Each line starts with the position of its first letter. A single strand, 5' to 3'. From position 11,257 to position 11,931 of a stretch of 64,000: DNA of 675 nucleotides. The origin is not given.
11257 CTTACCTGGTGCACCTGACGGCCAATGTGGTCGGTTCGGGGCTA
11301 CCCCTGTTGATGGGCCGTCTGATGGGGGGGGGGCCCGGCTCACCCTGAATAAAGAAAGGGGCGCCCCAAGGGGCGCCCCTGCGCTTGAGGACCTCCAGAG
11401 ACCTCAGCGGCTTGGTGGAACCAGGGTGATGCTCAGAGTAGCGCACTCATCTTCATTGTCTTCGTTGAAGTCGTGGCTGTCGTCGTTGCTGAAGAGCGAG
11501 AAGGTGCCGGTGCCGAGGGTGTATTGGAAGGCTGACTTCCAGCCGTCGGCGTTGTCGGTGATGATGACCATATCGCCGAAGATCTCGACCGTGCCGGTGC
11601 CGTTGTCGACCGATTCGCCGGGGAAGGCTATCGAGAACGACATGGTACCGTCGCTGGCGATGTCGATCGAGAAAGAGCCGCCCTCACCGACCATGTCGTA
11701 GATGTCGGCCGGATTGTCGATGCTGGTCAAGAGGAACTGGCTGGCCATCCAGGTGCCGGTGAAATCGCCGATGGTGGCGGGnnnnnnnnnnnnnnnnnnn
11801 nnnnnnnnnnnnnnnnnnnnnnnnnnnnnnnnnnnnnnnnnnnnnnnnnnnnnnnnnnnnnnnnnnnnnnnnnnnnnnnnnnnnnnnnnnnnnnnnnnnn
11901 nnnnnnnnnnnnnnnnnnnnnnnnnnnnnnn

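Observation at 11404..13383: Lipoprotein made of five tandem lipocalin-like modules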

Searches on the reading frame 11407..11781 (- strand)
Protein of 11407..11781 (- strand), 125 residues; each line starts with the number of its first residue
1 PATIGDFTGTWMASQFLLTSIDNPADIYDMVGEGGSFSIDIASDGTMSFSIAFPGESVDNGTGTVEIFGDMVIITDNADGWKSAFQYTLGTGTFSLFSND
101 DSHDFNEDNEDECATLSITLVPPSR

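Call 9: search_protein_families(library=pfam, proteins=[window:11407-11781:-], max_evalue=10)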
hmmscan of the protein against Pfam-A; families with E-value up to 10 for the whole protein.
seq(125 aa): 1 family
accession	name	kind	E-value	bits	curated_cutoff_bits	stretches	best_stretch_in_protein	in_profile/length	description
PF02311.25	AraC_binding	-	0.14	12.3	21.1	1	86-122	42-78/135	AraC-like ligand binding domain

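Call 16: search_solved_structures(query=A2, max_evalue=10, show_alignments=2)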
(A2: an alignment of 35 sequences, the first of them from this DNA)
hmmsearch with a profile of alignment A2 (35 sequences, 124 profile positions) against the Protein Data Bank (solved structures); distinct sequences matched with E-value up to 10: 5.
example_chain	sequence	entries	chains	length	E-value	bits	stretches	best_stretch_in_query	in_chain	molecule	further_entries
6m7c_A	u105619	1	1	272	0.13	15.4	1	29-98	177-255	Pilus assembly protein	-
7bvx_A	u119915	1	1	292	0.15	15.2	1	29-98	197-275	Pilus assembly protein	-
9e99_J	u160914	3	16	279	0.75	12.9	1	57-99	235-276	32 kDa protein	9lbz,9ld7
2nqy_A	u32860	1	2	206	1.4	12.1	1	21-71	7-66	FAMILY 11 XYLANASE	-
5epq_A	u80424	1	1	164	1.4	12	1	81-108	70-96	Milk protein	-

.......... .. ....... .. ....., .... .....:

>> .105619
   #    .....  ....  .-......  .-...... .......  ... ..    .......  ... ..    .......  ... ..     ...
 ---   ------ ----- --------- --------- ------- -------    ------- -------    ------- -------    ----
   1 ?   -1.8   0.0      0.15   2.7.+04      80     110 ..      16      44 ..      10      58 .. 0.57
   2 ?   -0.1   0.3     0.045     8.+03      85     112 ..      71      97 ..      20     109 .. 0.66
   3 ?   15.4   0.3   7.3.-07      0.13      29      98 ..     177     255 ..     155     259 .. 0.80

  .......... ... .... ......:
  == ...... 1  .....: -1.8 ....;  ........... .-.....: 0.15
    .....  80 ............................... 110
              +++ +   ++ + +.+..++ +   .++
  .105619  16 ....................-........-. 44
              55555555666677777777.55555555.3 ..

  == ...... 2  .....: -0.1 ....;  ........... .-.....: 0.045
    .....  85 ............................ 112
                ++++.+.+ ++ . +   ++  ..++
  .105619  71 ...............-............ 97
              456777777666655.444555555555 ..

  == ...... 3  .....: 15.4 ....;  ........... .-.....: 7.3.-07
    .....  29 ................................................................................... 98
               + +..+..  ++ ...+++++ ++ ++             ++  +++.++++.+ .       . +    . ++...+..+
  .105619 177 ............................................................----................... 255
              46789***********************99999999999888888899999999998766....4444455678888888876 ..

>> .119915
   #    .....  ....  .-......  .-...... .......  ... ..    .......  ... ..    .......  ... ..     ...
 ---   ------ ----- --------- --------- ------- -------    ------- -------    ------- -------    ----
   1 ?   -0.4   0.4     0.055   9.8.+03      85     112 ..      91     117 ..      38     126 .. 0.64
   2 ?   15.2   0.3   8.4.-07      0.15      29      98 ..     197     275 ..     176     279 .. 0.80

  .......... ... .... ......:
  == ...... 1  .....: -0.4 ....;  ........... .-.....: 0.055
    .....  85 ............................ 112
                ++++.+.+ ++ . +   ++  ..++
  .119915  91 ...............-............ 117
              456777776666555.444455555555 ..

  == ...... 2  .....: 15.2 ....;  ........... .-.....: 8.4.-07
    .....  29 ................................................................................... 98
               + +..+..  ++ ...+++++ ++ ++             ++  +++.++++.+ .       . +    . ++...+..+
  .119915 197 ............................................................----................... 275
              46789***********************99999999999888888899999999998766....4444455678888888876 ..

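Call 20: predict_structure(alignment_id=A2)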
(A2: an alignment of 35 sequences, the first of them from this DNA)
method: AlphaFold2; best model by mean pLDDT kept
length: 125 residues; sequences in the alignment: 35
mean_pLDDT: 96.2   pTM: 0.86
mean pLDDT of the five models: 96.2, 95.3, 94.7, 90.7, 90.3
residues with pLDDT >= 90: 121; 70-90: 4; 50-70: 0; < 50: 0
segments of 3 or more residues with pLDDT < 50: none
pLDDT, mean of each block of 10 residues (from residue 1): 94 98 97 97 98 96 96 96 95 95 97 98 89
secondary structure, 60 per line:
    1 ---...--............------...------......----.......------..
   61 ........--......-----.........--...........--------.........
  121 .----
elements in order: E9-20 E27-29 E36-41 E46-52 E59-68 E71-76 E82-90 E93-103 E112-121

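Call 24: search_protein_representatives(alignment_id=A2)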
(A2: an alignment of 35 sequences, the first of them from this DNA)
Query: 35 sequences, 124 profile positions. Proteins with E-value up to 0.001 (for the whole library): 1110; up to 1e-10: 412; up to 1e-30: 31. The best 150 are listed.
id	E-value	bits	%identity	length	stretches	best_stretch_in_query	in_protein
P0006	6.1e-193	646.4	-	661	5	2-124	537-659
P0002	1.0e-190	639.2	-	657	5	1-124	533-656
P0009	8.4e-124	423.0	-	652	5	3-123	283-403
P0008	7.4e-122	416.8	-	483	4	2-124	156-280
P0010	1.6e-108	373.7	-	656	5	3-121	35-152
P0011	1.7e-108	373.6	-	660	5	2-120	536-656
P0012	1.6e-103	357.5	-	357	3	2-124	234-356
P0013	2.1e-100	347.4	-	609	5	3-120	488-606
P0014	4.3e-75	265.7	-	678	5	3-123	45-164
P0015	1.9e-70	250.7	-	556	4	6-120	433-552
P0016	6.8e-64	229.5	-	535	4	3-121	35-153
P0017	5.1e-50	184.7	-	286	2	4-121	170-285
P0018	1.8e-46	173.3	-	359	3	3-123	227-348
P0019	2.0e-46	173.1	-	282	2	3-121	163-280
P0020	6.5e-44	165.0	-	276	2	3-120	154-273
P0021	1.4e-42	160.7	-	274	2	4-122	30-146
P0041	1.5e-27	112.1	-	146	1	3-121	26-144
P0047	3.2e-26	107.8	-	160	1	2-121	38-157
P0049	1.2e-25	106.0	-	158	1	3-121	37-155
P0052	6.2e-25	103.7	-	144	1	2-121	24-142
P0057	1.9e-23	98.9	-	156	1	4-122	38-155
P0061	4.7e-23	97.6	-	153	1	3-121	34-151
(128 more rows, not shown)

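Call 25: search_protein_families(library=pfam, proteins=[P0041, P0047, P0049, P0052, P0057, P0061, P0017, P0021], max_evalue=1)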
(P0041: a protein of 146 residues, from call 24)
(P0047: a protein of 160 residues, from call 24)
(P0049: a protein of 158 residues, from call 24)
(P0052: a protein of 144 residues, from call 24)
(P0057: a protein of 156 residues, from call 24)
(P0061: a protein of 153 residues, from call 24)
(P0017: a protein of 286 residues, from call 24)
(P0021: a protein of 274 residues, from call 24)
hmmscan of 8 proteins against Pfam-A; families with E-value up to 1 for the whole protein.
P0041 (146 aa): 2 families
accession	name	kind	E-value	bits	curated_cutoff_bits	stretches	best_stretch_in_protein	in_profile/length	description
PF13648.12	Lipocalin_4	-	0.0032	18.8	22.4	1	30-119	1-89/89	Lipocalin-like domain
PF19078.6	Big_12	-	0.05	14.3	27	1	34-96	21-84/102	Bacterial Ig-like domain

P0047 (160 aa): 3 families
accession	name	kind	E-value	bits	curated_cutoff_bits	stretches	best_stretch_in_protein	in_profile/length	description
PF18692.7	DUF5640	-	0.45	10.9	28.5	0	103-133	39-71/85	Family of unknown function (DUF5640)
PF13648.12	Lipocalin_4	-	0.81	11.1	22.4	0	43-132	1-89/89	Lipocalin-like domain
PF16951.10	MaAIMP_sms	-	0.96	9.7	26.2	0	7-19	2-14/60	Putative methionine and alanine importer, small subunit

P0049 (158 aa): 1 family
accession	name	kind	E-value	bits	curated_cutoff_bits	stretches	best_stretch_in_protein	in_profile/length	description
PF13648.12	Lipocalin_4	-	8.7e-05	23.8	22.4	1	41-129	1-88/89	Lipocalin-like domain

P0052 (144 aa): 1 family
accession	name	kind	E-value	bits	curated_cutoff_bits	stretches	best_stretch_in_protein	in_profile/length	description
PF13648.12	Lipocalin_4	-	0.002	19.4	22.4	1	29-117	1-88/89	Lipocalin-like domain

P0057 (156 aa): 4 families
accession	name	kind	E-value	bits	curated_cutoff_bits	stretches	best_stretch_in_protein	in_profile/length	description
PF13648.12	Lipocalin_4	-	0.00091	20.5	22.4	1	41-128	1-88/89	Lipocalin-like domain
PF04170.18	NlpE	-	0.0036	18.5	22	1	68-134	12-80/86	NlpE N-terminal domain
PF18692.7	DUF5640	-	0.082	13.2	28.5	1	100-132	39-73/85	Family of unknown function (DUF5640)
PF21634.3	MOV-10_beta-barrel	-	0.09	12.7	23.6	1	77-139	12-71/88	Helicase MOV-10, beta-barrel domain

P0061 (153 aa): 3 families
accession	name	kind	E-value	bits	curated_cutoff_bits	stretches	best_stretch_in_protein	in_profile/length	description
PF13648.12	Lipocalin_4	-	8.8e-08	33.4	22.4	2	38-126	1-89/89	Lipocalin-like domain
PF16395.11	DUF5004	-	0.0018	18.7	21.6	1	18-133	7-139/153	Domain of unknown function (DUF5004)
PF18692.7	DUF5640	-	0.015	15.6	28.5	1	80-126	23-70/85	Family of unknown function (DUF5640)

P0017 (286 aa): 14 families
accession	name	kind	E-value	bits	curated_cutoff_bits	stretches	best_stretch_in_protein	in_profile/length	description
PF13648.12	Lipocalin_4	-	1.7e-15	58.1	22.4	2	173-261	1-89/89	Lipocalin-like domain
PF04170.18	NlpE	-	5.9e-09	37.1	22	2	199-255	11-71/86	NlpE N-terminal domain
PF14030.11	DUF4245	-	2.6e-05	24.7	30.1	2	34-129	56-148/165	Protein of unknown function (DUF4245)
PF25275.1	Golvesin_C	-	0.00015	22.3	31.6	1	171-237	11-79/132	Golvesin C-terminal domain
PF13159.12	DUF3994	-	0.00031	21.1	25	1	198-271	45-118/123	Domain of unknown function (DUF3994)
PF16270.11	DUF4923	-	0.00058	20.2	22.8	0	202-264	76-135/176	Lipocalin-like domain (DUF4923)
PF18692.7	DUF5640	-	0.0012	19.1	28.5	2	68-136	13-76/85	Family of unknown function (DUF5640)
PF03442.20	CBM_X2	-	0.0027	18.2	28.9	1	200-241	15-55/83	Carbohydrate binding domain X2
PF19923.4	DUF6386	-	0.013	15.6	25.9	0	65-102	44-81/145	Family of unknown function (DUF6386)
PF23607.1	WZC_N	-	0.04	14.8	27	0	186-217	37-68/110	Tyrosine-protein kinase Wzc, N-terminal domain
PF17757.6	UvrB_inter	-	0.066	13.8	22.9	0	223-258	27-62/91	UvrB interaction domain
PF07532.17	Big_4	-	0.19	11.7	22.1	0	91-103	43-55/59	Bacterial Ig-like domain (group 4)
PF07073.17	ROF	-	0.25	11.9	27.6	0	232-270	29-67/80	Modulator of Rho-dependent transcription termination (ROF)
PF17961.7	Big_8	-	0.58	10.8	22.9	0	255-274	23-42/103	Bacterial Ig domain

P0021 (274 aa): 0 families

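Call 26: fold_search(model_id=the predicted structure, library=pdb)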
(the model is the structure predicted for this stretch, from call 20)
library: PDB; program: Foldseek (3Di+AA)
matches with E <= 10: 1103; with E <= 0.001: 7
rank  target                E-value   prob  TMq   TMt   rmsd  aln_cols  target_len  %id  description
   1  4iab_B                3.7e-04  1.00  0.57  0.53   6.8       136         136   15  Crystal structure of a putative monosaccharide binding protein (BACUNI_03039) from Bacteroides uniformis ATCC 8492 at  (released 2013-02-27)
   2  4i95_A                4.9e-04  1.00  0.52  0.48   6.7       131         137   14  Crystal structure of a Lipocalin-like protein (BACEGG_00036) from Bacteroides eggerthii DSM 20697 at 1.81 A resolution (released 2012-12-26)
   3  4gzv_E                5.1e-04  1.00  0.46  0.42   7.6       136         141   15  Crystal structure of a lipocalin family protein (BACOVA_00364) from Bacteroides ovatus ATCC 8483 at 1.95 A resolution (released 2012-11-07)
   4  4iab_A                5.4e-04  1.00  0.58  0.52   6.6       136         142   15  Crystal structure of a putative monosaccharide binding protein (BACUNI_03039) from Bacteroides uniformis ATCC 8492 at  (released 2013-02-27)
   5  4gzv_B                6.0e-04  1.00  0.58  0.55   7.1       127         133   15  Crystal structure of a lipocalin family protein (BACOVA_00364) from Bacteroides ovatus ATCC 8483 at 1.95 A resolution (released 2012-11-07)
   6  4gzv_C                6.3e-04  1.00  0.51  0.47   6.8       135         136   14  Crystal structure of a lipocalin family protein (BACOVA_00364) from Bacteroides ovatus ATCC 8483 at 1.95 A resolution (released 2012-11-07)
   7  4iab_D                7.4e-04  1.00  0.52  0.49   7.2       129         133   15  Crystal structure of a putative monosaccharide binding protein (BACUNI_03039) from Bacteroides uniformis ATCC 8492 at  (released 2013-02-27)
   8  4gzv_H                1.2e-03  1.00  0.55  0.53   5.5       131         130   13  Crystal structure of a lipocalin family protein (BACOVA_00364) from Bacteroides ovatus ATCC 8483 at 1.95 A resolution (released 2012-11-07)
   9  4nw4                  1.3e-03  1.00  0.54  0.28   5.0       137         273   13  Crystal structure of a DUF4822 family protein (EF0375) from Enterococcus faecalis V583 at 1.85 A resolution (released 2014-02-19)
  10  4i3c_A                1.3e-03  1.00  0.46  0.42   7.6       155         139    8  Crystal structure of fluorescent protein UnaG N57Q mutant (released 2013-06-19)
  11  4gzv_A                1.4e-03  1.00  0.44  0.41   7.8       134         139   15  Crystal structure of a lipocalin family protein (BACOVA_00364) from Bacteroides ovatus ATCC 8483 at 1.95 A resolution (released 2012-11-07)
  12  4i3d_A                1.5e-03  1.00  0.44  0.41   6.8       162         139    8  Crystal structure of fluorescent protein UnaG N57A mutant (released 2013-06-19)
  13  3ebk_A                2.3e-03  1.00  0.60  0.47   5.1       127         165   10  Crystal structure of major allergens, Bla g 4 from cockroaches (released 2008-12-02)
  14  4qrl                  2.3e-03  1.00  0.55  0.62   4.9       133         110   16  Crystal structure of a lipocalin-like protein (BACUNI_01346) from Bacteroides uniformis ATCC 8492 at 1.79 A resolution (released 2014-08-27)
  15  5byp_A                2.9e-03  1.00  0.52  0.53   5.1       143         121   12  Crystal structure of an uncharacterized protein (BACEGG_01585) from Bacteroides eggerthii DSM 20697 at 2.60 A resoluti (released 2015-07-08)
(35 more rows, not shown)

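Call 27: find_homologous_proteins(query=A2, max_evalue=0.001)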
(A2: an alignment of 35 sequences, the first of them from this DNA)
Query A2 (35 sequences) (125 aa, profile of the alignment): 4 proteins with E <= 0.001 among 1095 candidates.
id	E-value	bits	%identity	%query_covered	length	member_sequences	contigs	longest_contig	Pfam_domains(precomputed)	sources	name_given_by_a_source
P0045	4.1e-26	109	25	94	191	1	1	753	-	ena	-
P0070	2.3e-21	94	34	92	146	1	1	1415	-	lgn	-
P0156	4.4e-15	74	29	92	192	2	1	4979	-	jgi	jgi:hypothetical protein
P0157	3.9e-13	67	32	92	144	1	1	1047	PF13648.13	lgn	-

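Call 33: search_protein_families(library=ncbifam, proteins=[P0041, P0047, P0049, P0052, P0057, P0061, P0017, P0021], max_evalue=1)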
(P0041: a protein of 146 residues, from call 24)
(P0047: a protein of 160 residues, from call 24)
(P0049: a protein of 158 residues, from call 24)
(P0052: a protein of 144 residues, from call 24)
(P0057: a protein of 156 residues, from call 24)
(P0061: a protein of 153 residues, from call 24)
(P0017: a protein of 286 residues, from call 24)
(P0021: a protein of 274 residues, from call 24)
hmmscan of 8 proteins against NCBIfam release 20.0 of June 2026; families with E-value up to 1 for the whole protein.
P0041 (146 aa): 0 families

P0047 (160 aa): 2 families
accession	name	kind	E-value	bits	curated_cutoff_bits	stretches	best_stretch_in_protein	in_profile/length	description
TIGR03067.1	Planc_TIGR03067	domain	0.041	14.1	40.15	1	40-89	4-56/107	TIGR03067 domain-containing protein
NF045606.1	lipo_J517_1871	equivalog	0.13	12.2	60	0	11-50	5-45/133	J517_1871 family lipoprotein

P0049 (158 aa): 1 family
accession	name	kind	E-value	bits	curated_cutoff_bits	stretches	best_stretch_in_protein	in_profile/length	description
NF058595.1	invert_tail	domain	0.32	11.3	37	1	2-37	51-92/113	lipo-invert putative C-terminal anchoring domain-containing protein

P0052 (144 aa): 1 family
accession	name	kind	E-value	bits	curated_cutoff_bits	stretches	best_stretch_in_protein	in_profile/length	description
TIGR03067.1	Planc_TIGR03067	domain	0.0032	17.7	40.15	1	26-121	4-95/107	TIGR03067 domain-containing protein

P0057 (156 aa): 2 families
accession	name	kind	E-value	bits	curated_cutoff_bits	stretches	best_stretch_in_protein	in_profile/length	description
NF012200.0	choice_anch_D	domain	0.066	13.7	45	1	24-92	13-81/108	choice-of-anchor D domain-containing protein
NF040528.1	SP_0198_lipo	equivalog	0.24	11.3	100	1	79-140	71-138/144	SP_0198 family lipoprotein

P0061 (153 aa): 2 families
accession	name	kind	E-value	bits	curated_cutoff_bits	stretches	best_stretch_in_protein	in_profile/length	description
TIGR03066.1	Gem_osc_para_1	paralog_domain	0.00076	19.6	93.25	1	25-120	16-98/121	TIGR03066 family protein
NF002351.0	PRK01318.1-1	equivalog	0.028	13.1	740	1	46-128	84-165/545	membrane protein insertase YidC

P0017 (286 aa): 5 families
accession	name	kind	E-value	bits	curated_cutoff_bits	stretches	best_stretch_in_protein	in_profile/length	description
TIGR03066.1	Gem_osc_para_1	paralog_domain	2.5e-07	30.8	93.25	2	159-249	17-91/121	TIGR03066 family protein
TIGR03067.1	Planc_TIGR03067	domain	0.00079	19.6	40.15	0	88-133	23-68/107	TIGR03067 domain-containing protein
NF045606.1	lipo_J517_1871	equivalog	0.086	12.8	60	1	7-49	4-48/133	J517_1871 family lipoprotein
NF007705.1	PRK10397.1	equivalog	0.18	11.6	169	0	6-68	3-63/137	lipoprotein YedD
TIGR04226.1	RrgB_K2N_iso_D2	domain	0.28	12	30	0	91-130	65-100/123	isopeptide-forming domain-containing fimbrial protein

P0021 (274 aa): 0 families

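Call 44: search_protein_families(library=pfam, alignment_id=A4, max_evalue=0.01)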
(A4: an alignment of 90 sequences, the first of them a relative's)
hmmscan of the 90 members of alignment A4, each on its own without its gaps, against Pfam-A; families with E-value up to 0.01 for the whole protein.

A. member 1, P0041 (146 aa): 1 family
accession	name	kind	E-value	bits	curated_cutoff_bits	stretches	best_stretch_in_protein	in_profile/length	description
PF13648.12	Lipocalin_4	-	0.0032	18.8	22.4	1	30-119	1-89/89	Lipocalin-like domain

B. families by the number of members that match (of 90 scanned): 14 families
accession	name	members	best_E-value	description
PF13648.12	Lipocalin_4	54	1.1e-08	Lipocalin-like domain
PF18692.7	DUF5640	8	8.2e-05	Family of unknown function (DUF5640)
PF16395.11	DUF5004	5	1.5e-06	Domain of unknown function (DUF5004)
PF04170.18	NlpE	5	0.00096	NlpE N-terminal domain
PF17991.7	Thioredoxin_10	3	0.002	Thioredoxin like C-terminal domain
PF16270.11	DUF4923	2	0.00017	Lipocalin-like domain (DUF4923)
PF16369.11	GH43_C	1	0.00029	C-terminal lipocalin-like domain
PF05481.17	Myco_19_kDa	1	0.00079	Mycobacterium 19 kDa lipoprotein antigen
PF00801.26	PKD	1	0.0032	PKD domain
PF24607.1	CBM_AftD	1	0.004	Arabinofuranosyltransferase D, third carbohydrate binding module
PF16640.11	Big_3_5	1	0.006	Bacterial Ig-like domain (group 3)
PF19526.4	Slr4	1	0.0068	S-layer protein Slr4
PF19804.4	DUF6287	1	0.0071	Domain of unknown function (DUF6287)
PF03442.20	CBM_X2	1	0.0074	Carbohydrate binding domain X2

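Call 45: search_solved_structures(query=A4, max_evalue=10, show_alignments=3)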
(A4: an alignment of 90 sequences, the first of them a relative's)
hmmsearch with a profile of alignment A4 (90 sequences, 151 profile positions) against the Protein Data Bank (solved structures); distinct sequences matched with E-value up to 10: 6.
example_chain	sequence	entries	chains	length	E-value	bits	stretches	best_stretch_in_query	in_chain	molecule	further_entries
2zah_A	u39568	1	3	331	0.12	15.6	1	57-117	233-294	Coat protein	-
4n01_A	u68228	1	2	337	0.13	15.5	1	6-78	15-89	Periplasmic binding protein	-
1mdc_A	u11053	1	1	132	0.22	14.8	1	86-132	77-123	INSECT FATTY ACID BINDING PROTEIN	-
8w97_A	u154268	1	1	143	0.79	13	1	58-98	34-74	De novo design protein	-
1rjl_C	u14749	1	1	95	0.8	12.9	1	62-124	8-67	Outer surface protein B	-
5v6l_L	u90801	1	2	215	7.4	9.8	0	53-95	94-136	Light chain of Fab fragment of rabbit anti-HIV1 gp120 V3 mAb 10A37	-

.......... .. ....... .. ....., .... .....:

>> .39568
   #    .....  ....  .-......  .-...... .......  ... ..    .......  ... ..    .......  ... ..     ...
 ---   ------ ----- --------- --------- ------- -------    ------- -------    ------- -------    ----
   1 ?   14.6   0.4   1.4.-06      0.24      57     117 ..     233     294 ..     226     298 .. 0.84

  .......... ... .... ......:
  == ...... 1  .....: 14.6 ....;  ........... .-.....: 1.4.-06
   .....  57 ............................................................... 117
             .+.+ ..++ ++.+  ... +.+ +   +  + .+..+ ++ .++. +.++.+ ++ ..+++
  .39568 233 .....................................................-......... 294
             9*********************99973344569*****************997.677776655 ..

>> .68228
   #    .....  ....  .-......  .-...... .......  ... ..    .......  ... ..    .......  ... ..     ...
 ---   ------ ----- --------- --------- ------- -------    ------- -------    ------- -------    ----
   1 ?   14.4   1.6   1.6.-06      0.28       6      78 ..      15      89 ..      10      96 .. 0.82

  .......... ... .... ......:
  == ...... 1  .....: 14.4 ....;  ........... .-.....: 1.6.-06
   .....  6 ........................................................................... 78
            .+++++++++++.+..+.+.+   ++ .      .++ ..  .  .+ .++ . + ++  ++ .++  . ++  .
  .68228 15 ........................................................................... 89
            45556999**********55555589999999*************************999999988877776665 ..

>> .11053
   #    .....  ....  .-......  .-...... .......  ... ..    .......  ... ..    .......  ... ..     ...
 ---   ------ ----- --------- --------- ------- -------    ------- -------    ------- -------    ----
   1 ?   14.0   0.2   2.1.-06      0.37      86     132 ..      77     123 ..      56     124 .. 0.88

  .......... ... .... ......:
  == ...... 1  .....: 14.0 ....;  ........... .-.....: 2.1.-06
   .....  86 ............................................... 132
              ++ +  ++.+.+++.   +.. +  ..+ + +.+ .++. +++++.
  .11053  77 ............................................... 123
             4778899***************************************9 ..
